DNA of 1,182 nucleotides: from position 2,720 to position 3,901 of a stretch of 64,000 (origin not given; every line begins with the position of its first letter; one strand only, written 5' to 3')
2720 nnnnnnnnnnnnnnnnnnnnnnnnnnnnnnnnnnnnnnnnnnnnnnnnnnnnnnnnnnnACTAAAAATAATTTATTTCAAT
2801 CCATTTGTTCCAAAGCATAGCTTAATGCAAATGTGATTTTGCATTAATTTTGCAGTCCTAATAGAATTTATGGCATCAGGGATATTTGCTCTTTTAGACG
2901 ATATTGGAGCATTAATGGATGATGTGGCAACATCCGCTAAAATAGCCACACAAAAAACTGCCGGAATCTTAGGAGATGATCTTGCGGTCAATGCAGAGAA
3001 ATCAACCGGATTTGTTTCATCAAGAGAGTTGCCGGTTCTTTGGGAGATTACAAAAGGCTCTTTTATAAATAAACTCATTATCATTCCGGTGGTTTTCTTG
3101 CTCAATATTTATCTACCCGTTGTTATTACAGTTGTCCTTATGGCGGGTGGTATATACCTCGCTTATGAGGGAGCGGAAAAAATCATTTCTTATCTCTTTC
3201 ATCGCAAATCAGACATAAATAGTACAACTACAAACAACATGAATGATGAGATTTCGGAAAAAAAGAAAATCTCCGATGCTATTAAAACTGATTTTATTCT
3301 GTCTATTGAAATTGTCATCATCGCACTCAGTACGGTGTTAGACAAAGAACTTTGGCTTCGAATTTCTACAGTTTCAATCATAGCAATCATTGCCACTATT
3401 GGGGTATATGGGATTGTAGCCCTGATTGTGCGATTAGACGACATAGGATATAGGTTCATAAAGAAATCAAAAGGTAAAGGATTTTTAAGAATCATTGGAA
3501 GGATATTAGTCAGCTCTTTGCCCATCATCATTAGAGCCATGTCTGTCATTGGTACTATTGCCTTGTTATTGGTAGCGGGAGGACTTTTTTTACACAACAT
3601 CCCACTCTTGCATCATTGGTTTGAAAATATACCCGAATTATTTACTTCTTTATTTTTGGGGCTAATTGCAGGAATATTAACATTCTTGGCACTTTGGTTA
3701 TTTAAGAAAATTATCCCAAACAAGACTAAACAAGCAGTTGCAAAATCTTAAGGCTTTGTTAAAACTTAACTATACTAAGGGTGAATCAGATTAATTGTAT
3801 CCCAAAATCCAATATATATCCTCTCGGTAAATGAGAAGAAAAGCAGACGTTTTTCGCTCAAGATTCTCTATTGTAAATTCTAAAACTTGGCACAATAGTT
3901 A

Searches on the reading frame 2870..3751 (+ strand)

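Call 55: search_protein_families(library=pfam, proteins=[window:2870-3751:+], max_evalue=0.001)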
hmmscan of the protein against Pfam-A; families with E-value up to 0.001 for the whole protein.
window:2870-3751:+ (293 aa): 1 family
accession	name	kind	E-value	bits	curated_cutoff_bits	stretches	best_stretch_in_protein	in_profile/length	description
PF05661.17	DUF808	-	9.3e-90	301.2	28.4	1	3-253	1-259/302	Protein of unknown function (DUF808)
